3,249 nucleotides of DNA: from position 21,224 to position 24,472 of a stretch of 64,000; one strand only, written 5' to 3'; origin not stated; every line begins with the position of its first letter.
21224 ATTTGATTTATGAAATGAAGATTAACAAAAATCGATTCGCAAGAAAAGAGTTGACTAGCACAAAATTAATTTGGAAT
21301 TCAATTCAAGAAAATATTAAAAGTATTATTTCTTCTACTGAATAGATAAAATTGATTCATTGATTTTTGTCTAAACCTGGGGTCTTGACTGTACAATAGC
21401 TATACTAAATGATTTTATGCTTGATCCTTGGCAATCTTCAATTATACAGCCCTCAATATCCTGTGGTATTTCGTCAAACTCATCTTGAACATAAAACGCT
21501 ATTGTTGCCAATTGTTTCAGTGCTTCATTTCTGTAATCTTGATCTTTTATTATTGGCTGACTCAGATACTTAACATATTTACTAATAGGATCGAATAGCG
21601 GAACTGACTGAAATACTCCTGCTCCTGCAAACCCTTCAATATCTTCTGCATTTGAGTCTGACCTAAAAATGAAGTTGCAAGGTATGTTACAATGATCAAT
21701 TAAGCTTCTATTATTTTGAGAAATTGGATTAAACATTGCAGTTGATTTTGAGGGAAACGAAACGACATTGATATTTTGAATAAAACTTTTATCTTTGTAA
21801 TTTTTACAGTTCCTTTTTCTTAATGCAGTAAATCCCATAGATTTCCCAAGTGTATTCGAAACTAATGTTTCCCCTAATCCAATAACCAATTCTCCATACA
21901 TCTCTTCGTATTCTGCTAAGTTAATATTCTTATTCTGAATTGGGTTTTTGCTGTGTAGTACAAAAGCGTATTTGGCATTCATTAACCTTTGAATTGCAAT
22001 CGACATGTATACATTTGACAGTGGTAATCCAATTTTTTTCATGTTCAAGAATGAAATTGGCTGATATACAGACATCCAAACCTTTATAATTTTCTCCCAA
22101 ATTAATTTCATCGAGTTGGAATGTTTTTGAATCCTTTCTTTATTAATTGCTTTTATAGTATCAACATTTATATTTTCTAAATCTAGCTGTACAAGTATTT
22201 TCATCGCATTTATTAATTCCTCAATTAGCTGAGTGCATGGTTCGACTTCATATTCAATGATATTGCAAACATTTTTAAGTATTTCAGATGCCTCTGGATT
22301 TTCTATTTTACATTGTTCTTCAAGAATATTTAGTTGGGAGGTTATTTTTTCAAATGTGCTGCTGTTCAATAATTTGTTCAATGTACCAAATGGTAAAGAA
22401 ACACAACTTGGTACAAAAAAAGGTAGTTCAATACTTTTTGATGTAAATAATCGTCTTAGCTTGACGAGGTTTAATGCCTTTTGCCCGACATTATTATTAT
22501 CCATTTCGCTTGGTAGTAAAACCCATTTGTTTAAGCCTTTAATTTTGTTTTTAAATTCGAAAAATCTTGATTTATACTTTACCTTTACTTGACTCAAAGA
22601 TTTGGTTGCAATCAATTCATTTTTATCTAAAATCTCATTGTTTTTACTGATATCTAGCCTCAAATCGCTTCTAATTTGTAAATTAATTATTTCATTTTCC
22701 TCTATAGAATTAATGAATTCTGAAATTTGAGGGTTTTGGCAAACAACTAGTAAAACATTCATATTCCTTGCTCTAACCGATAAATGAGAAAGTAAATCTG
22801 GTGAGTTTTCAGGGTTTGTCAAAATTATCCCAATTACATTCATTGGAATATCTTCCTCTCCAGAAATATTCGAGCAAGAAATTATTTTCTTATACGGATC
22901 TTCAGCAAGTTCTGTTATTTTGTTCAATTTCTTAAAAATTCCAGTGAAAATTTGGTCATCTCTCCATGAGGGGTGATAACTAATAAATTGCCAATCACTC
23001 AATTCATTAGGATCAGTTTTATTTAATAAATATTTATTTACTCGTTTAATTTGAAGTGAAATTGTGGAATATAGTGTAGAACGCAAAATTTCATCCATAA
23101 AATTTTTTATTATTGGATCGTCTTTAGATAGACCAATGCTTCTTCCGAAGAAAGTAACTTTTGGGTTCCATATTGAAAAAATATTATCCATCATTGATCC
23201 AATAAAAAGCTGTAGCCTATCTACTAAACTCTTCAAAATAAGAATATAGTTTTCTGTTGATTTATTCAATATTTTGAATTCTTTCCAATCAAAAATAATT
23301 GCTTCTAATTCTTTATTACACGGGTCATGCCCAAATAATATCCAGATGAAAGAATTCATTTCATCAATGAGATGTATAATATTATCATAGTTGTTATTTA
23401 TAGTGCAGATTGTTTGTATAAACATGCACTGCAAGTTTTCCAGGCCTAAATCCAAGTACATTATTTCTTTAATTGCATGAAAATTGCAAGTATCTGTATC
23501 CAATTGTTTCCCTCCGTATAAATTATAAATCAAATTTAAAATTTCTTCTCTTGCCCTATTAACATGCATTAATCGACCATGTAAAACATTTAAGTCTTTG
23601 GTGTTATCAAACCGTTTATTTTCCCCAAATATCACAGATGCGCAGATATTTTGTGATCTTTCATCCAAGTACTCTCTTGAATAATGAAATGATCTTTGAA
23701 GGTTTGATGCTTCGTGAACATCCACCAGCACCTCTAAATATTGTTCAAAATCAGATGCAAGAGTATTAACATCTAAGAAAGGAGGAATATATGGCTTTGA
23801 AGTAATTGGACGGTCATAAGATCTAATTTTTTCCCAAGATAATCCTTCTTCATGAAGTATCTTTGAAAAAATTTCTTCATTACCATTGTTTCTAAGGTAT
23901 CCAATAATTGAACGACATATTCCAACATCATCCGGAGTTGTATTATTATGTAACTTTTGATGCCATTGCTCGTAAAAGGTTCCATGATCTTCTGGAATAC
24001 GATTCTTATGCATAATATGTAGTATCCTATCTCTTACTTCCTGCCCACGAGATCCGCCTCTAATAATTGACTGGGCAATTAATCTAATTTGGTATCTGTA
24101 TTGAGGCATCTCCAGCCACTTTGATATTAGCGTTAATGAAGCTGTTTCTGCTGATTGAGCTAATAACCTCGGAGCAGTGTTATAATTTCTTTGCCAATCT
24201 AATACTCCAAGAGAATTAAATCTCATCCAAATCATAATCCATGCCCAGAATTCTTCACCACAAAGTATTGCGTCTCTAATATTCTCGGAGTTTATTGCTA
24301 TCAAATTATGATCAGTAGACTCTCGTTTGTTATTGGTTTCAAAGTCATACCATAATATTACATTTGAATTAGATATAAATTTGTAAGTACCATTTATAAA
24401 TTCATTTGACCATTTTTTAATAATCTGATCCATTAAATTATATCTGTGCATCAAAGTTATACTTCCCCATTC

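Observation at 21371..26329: Alpha-glucan water dikinase: a plant-type starch-metabolism enzyme that points to an amylopectin-storing apicomplexan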

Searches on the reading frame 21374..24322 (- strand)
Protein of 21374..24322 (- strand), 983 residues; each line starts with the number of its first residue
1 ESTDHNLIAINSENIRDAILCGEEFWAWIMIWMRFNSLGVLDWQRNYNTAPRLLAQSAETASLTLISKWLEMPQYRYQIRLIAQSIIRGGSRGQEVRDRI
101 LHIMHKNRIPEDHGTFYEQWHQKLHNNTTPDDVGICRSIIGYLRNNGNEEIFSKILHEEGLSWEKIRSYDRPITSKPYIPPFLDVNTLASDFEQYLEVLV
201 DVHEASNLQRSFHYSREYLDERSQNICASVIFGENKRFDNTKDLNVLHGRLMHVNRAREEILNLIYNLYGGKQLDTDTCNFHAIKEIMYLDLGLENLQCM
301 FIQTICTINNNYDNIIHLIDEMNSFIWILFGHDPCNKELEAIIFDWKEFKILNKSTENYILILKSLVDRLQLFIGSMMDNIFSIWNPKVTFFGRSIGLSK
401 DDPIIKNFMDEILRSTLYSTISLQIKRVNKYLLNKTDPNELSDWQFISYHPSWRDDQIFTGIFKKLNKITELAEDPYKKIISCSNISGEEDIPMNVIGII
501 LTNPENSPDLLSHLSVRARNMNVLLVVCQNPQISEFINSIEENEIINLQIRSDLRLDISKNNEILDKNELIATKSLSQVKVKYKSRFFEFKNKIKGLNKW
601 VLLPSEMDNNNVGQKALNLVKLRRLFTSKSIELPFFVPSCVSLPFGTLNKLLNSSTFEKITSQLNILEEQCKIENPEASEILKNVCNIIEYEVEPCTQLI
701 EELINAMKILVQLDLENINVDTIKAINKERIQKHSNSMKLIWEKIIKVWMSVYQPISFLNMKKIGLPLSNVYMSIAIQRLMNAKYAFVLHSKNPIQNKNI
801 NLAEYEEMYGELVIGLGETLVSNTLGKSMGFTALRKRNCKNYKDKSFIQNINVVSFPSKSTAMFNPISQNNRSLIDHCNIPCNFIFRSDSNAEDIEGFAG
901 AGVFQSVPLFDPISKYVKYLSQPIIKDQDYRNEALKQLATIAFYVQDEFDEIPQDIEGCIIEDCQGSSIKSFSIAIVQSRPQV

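Call 40: search_protein_representatives(protein=window:21374-24322:-)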
Query: 983 residues. Proteins with E-value up to 0.001 (for the whole library): 1136; up to 1e-10: 533; up to 1e-30: 210. The best 150 are listed.
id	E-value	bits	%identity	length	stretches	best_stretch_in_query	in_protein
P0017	0.0e+00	1361.0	64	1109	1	15-983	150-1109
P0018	0.0e+00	1283.6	62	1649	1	10-983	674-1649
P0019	0.0e+00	1167.7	58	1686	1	7-983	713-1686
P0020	1.4e-134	466.7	36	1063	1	21-983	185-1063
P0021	2.7e-132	459.2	36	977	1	22-982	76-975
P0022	1.1e-130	453.8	38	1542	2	22-534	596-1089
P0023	8.8e-130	450.8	35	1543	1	7-983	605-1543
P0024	4.5e-129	448.5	35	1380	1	23-983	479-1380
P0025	2.0e-126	439.7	36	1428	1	20-983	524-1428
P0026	2.4e-126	439.5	34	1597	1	22-983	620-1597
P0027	8.7e-120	417.8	34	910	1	23-983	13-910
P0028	1.6e-118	413.6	33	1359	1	16-961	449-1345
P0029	2.0e-116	406.6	34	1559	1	16-983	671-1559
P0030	1.7e-106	373.8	35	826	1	86-982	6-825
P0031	1.5e-105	370.6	34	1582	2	23-551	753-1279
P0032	1.7e-101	357.2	37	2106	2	324-983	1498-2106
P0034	4.2e-100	352.6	33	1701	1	24-983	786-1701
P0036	1.1e-93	331.3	29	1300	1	17-962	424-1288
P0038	5.2e-93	329.1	32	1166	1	27-962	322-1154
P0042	2.3e-90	320.4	40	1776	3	24-240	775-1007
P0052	1.1e-86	308.2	30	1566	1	27-963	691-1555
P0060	1.1e-83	298.3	31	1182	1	27-963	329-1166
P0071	5.6e-80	286.0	31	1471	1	17-963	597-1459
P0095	3.8e-71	256.8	29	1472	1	22-982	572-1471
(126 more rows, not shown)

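Call 41: list_cluster_members(proteins=[P0019, P0022, P0023, P0024, P0025, P0026, P0029, P0034, P0071, P0095])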
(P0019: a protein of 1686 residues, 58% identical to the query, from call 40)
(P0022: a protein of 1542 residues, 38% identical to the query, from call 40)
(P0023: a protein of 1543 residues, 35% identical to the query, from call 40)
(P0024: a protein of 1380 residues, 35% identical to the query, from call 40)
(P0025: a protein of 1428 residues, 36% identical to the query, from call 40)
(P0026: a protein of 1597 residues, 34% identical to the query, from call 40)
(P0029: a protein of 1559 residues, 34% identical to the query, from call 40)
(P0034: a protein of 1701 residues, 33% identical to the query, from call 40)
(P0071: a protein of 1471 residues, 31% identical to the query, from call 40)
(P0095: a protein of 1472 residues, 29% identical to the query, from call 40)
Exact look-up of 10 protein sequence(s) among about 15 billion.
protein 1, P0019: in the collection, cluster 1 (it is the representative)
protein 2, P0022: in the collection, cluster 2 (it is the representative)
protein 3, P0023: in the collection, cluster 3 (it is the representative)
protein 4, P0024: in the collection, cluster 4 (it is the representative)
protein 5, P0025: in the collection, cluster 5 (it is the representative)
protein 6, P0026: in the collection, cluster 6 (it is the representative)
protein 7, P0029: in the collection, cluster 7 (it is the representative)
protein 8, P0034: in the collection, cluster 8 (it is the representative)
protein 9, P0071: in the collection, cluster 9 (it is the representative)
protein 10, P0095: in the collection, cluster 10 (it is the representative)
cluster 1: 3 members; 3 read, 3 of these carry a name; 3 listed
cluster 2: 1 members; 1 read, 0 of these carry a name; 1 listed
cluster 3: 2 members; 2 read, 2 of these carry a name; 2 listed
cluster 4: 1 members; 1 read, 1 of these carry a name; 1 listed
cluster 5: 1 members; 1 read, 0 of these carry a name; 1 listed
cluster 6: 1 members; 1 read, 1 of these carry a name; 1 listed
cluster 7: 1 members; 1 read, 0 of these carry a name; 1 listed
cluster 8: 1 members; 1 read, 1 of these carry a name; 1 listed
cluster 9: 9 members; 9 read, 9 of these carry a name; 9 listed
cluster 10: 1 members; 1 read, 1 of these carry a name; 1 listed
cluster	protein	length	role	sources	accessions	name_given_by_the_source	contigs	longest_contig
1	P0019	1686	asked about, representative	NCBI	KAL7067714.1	pyruvate phosphate dikinase, PEP/pyruvate binding domain-containing protein ...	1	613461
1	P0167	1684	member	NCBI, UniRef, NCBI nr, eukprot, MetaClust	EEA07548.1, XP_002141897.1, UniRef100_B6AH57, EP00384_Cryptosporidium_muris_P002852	pyruvate phosphate dikinase, PEP/pyruvate binding domain-containing protein ... | Pyruvate phosphate dikinase, PEP/pyruvate binding domain-containing protein n=1 ... | XP_002141897.1 pyruvate phosphate dikinase, PEP/pyruvate binding domain-containing ...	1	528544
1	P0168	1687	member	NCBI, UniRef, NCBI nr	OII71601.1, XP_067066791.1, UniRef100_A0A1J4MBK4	pyruvate phosphate PEP pyruvate binding domain-containing protein [Cryptosporidium ... | Pyruvate phosphate PEP pyruvate binding domain-containing protein n=1 Tax=Cryptosporidium ...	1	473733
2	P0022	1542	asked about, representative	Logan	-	-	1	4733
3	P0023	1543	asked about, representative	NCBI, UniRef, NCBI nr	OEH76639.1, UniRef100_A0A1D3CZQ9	alpha-glucan water dikinase [Cyclospora cayetanensis] | Alpha-glucan water dikinase n=1 Tax=Cyclospora cayetanensis TaxID=88456 ...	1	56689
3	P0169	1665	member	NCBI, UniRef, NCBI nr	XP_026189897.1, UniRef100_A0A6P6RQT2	alpha-glucan water dikinase 1, chloroplastic [Cyclospora cayetanensis] | Alpha-glucan water dikinase 1, chloroplastic n=1 Tax=Cyclospora cayetanensis TaxID=88456 ...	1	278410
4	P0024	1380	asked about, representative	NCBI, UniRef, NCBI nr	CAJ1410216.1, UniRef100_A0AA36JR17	unnamed protein product [Effrenium voratum] | Glycosyl hydrolase family 13 catalytic domain-containing protein n=1 Tax=Effrenium ...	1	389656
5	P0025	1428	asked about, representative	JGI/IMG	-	-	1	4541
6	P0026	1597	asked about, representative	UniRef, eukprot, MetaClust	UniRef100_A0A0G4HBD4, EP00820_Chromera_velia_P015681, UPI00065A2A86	Uncharacterized protein n=1 Tax=Chromera velia CCMP2878 TaxID=1169474 ... | Cvel_912.t1-p1 / transcript=Cvel_912.t1 / gene=Cvel_912 / ... | status=active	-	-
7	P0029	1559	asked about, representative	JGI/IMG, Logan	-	-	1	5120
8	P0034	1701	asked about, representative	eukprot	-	GHVH01007657.1.p1 GENE.GHVH01007657.1~~GHVH01007657.1.p1 ORF type:complete len:1702 ...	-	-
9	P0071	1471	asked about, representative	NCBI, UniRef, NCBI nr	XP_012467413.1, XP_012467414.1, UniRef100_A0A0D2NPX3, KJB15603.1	alpha-glucan water dikinase, chloroplastic [Gossypium raimondii] | alpha-glucan, water dikinase n=1 Tax=Gossypium raimondii TaxID=29730 ...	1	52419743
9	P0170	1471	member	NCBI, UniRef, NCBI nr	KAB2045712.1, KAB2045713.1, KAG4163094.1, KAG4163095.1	hypothetical protein ERO13_D01G150200v2 [Gossypium hirsutum] | Alpha-glucan water dikinase, chloroplastic n=3 Tax=Gossypium TaxID=3633 ... | alpha-glucan water dikinase, chloroplastic-like [Gossypium hirsutum]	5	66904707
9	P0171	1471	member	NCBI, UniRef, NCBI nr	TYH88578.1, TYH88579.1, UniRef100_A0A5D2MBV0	hypothetical protein ES332_D01G196600v1 [Gossypium tomentosum] | alpha-glucan, water dikinase n=1 Tax=Gossypium tomentosum TaxID=34277 ...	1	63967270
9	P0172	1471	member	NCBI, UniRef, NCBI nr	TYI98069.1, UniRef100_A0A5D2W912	hypothetical protein E1A91_D01G186200v1 [Gossypium mustelinum] | alpha-glucan, water dikinase n=1 Tax=Gossypium mustelinum TaxID=34275 ...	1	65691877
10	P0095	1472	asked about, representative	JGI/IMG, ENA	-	alpha-glucan,water dikinase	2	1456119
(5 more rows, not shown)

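Call 43: search_protein_families(library=pfam, proteins=[P0071, P0169, P0026], max_evalue=10)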
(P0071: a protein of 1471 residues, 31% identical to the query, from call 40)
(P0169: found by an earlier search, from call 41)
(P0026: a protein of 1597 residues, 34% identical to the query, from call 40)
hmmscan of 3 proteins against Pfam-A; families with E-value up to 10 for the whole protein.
P0071 (1471 aa): 6 families
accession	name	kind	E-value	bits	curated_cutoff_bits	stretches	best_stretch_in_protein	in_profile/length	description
PF23166.1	Ig_N_CWD1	-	6.4e-69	230.1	27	2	98-214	4-121/121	Alpha-glucan water dikinase 1 Ig-like N-terminal domain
PF23229.2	DUF7067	-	2e-59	197.7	27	2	302-357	1-56/56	Alpha-glucan water dikinase, DUF7067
PF22973.2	GWD1_pHisD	-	1e-53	180.2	27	1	1014-1126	1-113/115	Alpha-glucan water dikinase, phosphohistidine-like domain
PF01326.24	PPDK_N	-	4.5e-23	82.5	27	2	1268-1470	133-309/328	Pyruvate phosphate dikinase, AMP/ATP-binding domain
PF12486.13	VasL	-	0.00011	22.6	27.3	2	288-364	19-95/147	Type VI secretion system, EvfB, or VasL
PF11154.13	DUF2934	-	0.011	15.7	22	1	228-245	3-20/37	Protein of unknown function (DUF2934)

P0169 (1665 aa): 5 families
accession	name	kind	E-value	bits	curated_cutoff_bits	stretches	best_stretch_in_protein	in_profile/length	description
PF22973.2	GWD1_pHisD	-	1e-31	109.4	27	1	1158-1263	1-102/115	Alpha-glucan water dikinase, phosphohistidine-like domain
PF23166.1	Ig_N_CWD1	-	1.6e-22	80.3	27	4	343-403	67-121/121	Alpha-glucan water dikinase 1 Ig-like N-terminal domain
PF01326.24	PPDK_N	-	2e-16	60.6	27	2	1460-1664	130-309/328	Pyruvate phosphate dikinase, AMP/ATP-binding domain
PF16550.10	RPN13_C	-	0.035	14.7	39.3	1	1339-1393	33-80/112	UCH-binding domain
PF24332.1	DUF7500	-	6.1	7.3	27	0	264-349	30-114/187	Family of unknown function (DUF7500)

P0026 (1597 aa): 4 families
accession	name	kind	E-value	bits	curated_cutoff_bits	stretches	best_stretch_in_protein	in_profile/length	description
PF23166.1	Ig_N_CWD1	-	1.3e-35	122.6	27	3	4-123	4-120/121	Alpha-glucan water dikinase 1 Ig-like N-terminal domain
PF22973.2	GWD1_pHisD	-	1.1e-29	102.8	27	1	1066-1183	2-108/115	Alpha-glucan water dikinase, phosphohistidine-like domain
PF01326.24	PPDK_N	-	8.6e-16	58.6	27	2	1246-1454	3-212/328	Pyruvate phosphate dikinase, AMP/ATP-binding domain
PF13865.11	FoP_duplication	-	9.8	7.3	24.6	1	1191-1229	22-57/81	C-terminal duplication domain of Friend of PRMT1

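Call 49: list_cluster_members(proteins=[P0020, P0021, P0028, P0032, P0036, P0038, P0042, P0052, P0060, P0031])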
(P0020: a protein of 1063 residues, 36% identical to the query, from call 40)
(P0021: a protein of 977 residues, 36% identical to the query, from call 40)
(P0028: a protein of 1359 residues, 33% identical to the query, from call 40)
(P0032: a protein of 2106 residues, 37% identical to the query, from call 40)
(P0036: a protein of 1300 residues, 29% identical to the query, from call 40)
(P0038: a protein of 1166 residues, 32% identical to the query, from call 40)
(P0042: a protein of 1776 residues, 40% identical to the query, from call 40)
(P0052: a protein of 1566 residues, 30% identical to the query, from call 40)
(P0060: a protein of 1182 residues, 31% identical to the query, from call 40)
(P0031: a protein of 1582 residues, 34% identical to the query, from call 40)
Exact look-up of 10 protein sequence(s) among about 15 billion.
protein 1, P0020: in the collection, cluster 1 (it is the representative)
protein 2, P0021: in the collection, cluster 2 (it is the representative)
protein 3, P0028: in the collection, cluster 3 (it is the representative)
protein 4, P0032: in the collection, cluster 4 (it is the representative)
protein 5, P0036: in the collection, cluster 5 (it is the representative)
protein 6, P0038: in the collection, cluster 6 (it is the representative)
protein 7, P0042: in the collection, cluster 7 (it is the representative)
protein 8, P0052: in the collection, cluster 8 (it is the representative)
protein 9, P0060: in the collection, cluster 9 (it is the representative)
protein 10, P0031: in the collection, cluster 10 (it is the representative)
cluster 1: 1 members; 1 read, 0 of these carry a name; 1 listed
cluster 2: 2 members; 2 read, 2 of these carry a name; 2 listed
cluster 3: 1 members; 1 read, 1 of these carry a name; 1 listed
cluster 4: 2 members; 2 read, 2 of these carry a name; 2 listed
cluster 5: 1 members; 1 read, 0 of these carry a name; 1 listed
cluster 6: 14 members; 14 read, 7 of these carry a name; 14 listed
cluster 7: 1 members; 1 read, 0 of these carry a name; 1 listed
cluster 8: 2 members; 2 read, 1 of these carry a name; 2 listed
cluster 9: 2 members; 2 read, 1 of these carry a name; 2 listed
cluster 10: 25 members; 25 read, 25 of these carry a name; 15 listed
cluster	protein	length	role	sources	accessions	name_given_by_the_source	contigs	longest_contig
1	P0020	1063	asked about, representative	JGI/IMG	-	-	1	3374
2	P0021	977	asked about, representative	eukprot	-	GHVP01037431.1.p1 GENE.GHVP01037431.1~~GHVP01037431.1.p1 ORF type:complete len:978 ...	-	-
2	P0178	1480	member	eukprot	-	GHVP01037432.1.p1 GENE.GHVP01037432.1~~GHVP01037432.1.p1 ORF type:complete len:1481 ...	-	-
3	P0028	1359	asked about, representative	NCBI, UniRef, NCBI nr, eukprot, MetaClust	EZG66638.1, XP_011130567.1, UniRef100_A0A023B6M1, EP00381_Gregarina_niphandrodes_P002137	putative alpha-glucan water dikinase [Gregarina niphandrodes] | Alpha-glucan water dikinase n=1 Tax=Gregarina niphandrodes TaxID=110365 ... | XP_011130567.1 putative alpha-glucan water dikinase [Gregarina niphandrodes]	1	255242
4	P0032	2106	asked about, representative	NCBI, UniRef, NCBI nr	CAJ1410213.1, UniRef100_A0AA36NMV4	unnamed protein product [Effrenium voratum] | Glycosyl hydrolase family 13 catalytic domain-containing protein n=1 Tax=Effrenium ...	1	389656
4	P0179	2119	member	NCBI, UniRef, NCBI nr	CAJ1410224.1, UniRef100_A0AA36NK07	unnamed protein product [Effrenium voratum] | Glycosyl hydrolase family 13 catalytic domain-containing protein n=1 Tax=Effrenium ...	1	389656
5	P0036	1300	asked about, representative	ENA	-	-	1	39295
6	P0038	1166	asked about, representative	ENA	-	-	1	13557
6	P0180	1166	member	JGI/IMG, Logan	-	alpha-glucan,water dikinase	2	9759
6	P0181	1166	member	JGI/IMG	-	alpha-glucan,water dikinase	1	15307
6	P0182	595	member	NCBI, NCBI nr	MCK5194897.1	MAG: hypothetical protein KAQ71_13880, partial [Desulfobulbaceae bacterium] | hypothetical protein [Desulfobulbaceae bacterium]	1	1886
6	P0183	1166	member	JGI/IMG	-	alpha-glucan,water dikinase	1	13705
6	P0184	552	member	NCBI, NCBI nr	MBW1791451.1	MAG: hypothetical protein JRJ14_04160, partial [Deltaproteobacteria bacterium] | hypothetical protein [Deltaproteobacteria bacterium]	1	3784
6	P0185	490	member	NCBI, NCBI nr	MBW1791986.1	MAG: hypothetical protein JRJ14_06940 [Deltaproteobacteria bacterium] | hypothetical protein [Deltaproteobacteria bacterium]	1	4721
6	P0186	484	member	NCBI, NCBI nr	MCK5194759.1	MAG: hypothetical protein KAQ71_13185, partial [Desulfobulbaceae bacterium] | hypothetical protein [Desulfobulbaceae bacterium]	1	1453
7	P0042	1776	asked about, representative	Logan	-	-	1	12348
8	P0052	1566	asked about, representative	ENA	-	-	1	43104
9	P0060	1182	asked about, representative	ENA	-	-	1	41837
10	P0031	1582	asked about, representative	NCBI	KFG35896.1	putative alpha-glucan water dikinase 1, partial [Toxoplasma gondii GAB2-2007-GAL-DOM2]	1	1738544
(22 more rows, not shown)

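Call 59: find_encoding_contigs(protein=P0060, flank=8000, max_places=2)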
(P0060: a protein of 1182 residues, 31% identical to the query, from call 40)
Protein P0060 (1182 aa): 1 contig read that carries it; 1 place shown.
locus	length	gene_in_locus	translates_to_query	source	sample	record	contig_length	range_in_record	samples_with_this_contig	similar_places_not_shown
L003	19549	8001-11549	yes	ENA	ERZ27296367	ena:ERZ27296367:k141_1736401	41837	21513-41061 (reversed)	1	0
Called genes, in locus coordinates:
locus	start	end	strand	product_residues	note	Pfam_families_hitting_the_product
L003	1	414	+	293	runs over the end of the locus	PF12974:Phosphonate-bd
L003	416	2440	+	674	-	PF00512:HisKA, PF02518:HATPase_c, PF00072:Response_reg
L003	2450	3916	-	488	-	PF08323:Glyco_transf_5, PF13439:Glyco_transf_4 (weak), PF00534:Glycos_transf_1, PF13692:Glyco_trans_1_4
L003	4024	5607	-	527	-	PF03065:Glyco_hydro_57, PF09210:BE_C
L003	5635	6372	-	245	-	PF16258:DUF4912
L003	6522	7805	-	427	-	PF00128:Alpha-amylase (weak), PF14701:hDGE_amylase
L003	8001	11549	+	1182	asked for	PF23166:Ig_N_CWD1, PF22973:GWD1_pHisD, PF01326:PPDK_N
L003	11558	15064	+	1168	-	PF01261:AP_endonuc_2, PF22973:GWD1_pHisD, PF01326:PPDK_N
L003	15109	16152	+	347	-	-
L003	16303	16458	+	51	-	-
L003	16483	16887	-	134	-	-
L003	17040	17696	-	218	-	PF03358:FMN_red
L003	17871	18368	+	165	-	-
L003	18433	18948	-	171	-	-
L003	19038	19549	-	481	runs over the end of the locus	PF00199:Catalase, PF06628:Catalase-rel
